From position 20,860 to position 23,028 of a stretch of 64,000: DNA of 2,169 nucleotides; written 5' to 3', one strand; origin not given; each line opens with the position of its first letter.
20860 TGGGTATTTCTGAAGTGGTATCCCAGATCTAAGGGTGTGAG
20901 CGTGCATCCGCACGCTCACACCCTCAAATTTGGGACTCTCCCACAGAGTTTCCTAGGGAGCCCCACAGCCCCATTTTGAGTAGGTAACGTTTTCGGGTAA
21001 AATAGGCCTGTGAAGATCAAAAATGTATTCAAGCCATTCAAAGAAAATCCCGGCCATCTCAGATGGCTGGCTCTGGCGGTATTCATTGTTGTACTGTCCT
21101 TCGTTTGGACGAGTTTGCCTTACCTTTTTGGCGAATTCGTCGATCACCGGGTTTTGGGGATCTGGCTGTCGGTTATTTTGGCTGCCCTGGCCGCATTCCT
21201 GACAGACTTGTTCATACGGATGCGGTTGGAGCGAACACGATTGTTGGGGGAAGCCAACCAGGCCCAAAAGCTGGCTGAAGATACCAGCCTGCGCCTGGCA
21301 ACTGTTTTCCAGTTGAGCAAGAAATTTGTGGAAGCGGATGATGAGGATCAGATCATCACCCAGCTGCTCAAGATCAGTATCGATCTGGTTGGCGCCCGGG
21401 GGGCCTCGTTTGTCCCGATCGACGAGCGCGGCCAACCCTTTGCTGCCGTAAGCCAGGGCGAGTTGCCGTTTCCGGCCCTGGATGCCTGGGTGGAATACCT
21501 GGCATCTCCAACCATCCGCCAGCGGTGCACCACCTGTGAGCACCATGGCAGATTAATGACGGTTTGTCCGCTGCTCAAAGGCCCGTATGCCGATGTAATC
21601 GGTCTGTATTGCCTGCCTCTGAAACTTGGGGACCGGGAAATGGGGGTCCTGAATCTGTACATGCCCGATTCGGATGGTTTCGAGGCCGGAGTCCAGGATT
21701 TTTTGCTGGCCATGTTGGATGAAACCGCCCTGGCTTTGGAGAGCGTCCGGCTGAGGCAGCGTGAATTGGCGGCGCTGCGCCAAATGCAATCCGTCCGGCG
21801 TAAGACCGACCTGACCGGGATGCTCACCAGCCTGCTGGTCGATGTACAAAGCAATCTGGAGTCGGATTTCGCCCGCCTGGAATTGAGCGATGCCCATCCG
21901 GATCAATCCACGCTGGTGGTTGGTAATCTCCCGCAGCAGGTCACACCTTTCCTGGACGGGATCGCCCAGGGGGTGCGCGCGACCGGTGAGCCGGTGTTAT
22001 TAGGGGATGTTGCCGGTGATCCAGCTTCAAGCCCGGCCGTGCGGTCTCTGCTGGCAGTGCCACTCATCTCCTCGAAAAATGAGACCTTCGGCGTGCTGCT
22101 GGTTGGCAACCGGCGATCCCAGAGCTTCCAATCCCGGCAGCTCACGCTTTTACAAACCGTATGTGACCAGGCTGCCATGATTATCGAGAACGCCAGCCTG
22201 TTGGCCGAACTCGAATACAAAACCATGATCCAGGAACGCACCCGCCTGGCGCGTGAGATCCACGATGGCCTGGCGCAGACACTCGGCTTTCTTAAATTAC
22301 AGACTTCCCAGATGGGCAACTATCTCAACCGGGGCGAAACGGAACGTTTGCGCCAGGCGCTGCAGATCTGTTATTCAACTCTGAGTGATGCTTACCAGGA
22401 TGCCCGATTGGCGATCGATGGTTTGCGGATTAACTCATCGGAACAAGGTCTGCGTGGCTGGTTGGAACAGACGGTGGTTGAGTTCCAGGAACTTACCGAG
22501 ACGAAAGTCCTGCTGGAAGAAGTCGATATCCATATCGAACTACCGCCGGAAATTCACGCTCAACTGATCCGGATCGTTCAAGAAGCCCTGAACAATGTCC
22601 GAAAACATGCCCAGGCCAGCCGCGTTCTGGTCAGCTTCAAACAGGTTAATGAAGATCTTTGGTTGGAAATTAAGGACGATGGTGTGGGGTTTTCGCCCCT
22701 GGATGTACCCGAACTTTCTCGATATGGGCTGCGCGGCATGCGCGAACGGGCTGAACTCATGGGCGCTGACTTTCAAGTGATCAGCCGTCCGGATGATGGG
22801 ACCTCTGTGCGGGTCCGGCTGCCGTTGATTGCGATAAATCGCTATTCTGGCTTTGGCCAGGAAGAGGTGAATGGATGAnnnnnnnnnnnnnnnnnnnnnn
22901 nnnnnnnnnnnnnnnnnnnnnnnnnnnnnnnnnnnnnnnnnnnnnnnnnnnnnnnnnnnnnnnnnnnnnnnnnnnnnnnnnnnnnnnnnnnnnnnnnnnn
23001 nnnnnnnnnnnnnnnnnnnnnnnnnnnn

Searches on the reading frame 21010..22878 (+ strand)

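Call 12: search_protein_families(library=pfam, proteins=[window:21010-22878:+])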
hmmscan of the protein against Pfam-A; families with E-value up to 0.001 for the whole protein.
window:21010-22878:+ (622 aa): 6 families
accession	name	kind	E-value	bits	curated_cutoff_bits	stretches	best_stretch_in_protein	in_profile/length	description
PF13185.12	GAF_2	-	6.7e-19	68.9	28.6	2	267-393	3-136/136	GAF domain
PF01590.32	GAF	-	3.2e-16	60.5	22.4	1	268-392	2-133/133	GAF domain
PF02518.31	HATPase_c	-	2.9e-14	53.9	26.4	1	518-606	5-109/111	Histidine kinase-, DNA gyrase B-, and HSP90-like ATPase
PF13492.12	GAF_3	-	1.2e-13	52.1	27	1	339-394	75-129/129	GAF domain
PF07730.19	HisKA_3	-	1.2e-12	48.7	24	1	409-473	1-64/68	Histidine kinase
PF13581.12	HATPase_c_2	-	0.00043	20.7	27.4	1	502-568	15-86/127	Histidine kinase-like ATPase domain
